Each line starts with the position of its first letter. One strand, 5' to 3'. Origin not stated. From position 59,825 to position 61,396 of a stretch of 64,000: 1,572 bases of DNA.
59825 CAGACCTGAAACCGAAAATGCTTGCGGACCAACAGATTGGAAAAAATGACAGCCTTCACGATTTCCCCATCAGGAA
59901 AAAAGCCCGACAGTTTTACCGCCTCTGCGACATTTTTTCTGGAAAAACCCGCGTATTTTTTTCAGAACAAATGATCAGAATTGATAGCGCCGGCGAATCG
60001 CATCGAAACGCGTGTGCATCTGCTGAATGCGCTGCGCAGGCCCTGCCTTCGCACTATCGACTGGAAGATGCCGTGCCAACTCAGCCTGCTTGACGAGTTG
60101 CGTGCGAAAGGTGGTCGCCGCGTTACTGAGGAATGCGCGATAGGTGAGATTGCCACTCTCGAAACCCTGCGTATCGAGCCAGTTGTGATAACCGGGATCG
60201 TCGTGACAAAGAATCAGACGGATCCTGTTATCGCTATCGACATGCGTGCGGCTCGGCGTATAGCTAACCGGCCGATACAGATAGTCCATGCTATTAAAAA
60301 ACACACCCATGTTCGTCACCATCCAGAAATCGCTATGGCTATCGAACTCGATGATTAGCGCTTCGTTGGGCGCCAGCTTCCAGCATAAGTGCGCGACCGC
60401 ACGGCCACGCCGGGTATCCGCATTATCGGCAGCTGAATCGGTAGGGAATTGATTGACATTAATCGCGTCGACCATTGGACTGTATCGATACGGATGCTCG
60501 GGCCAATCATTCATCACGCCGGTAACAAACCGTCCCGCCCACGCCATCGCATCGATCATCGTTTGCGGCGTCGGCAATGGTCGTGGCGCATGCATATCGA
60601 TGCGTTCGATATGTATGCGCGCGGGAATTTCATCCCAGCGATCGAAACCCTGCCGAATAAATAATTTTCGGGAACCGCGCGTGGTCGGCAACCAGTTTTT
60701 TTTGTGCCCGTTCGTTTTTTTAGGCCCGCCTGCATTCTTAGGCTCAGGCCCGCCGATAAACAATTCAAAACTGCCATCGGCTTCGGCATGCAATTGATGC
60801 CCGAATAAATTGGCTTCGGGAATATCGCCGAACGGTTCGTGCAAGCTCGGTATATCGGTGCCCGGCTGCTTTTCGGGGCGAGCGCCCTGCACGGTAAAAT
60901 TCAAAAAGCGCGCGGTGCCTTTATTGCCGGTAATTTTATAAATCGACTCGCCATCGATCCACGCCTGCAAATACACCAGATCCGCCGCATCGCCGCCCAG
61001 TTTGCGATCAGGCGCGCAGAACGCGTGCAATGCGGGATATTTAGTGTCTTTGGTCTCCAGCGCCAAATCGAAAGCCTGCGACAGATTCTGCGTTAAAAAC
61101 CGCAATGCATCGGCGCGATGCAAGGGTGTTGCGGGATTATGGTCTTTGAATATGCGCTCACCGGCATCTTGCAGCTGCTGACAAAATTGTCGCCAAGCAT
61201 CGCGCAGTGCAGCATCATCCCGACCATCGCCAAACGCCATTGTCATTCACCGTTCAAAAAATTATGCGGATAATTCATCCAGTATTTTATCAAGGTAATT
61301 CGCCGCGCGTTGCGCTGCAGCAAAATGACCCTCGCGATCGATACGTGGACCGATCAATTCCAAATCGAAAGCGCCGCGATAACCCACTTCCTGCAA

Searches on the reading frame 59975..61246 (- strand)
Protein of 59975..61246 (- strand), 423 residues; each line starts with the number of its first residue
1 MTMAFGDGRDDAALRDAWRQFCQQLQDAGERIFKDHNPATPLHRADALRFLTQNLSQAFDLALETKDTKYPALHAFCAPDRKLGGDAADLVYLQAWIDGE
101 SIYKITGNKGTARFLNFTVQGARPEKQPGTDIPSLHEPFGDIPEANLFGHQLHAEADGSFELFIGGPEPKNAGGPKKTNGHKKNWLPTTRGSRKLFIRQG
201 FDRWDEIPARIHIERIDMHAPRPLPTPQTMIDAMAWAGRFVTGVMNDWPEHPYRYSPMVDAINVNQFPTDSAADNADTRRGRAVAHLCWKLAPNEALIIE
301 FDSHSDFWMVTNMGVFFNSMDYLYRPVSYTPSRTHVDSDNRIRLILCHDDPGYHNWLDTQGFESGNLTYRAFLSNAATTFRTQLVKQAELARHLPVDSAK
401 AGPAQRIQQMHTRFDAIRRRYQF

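Call 57: search_protein_families(library=pfam, proteins=[window:59975-61246:-], max_evalue=0.01)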
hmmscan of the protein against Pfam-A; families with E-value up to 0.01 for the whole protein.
window:59975-61246:- (423 aa): 1 family
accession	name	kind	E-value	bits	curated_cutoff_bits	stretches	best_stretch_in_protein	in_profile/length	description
PF06742.16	DUF1214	-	6.2e-06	27.1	25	0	96-196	15-104/112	Protein of unknown function (DUF1214)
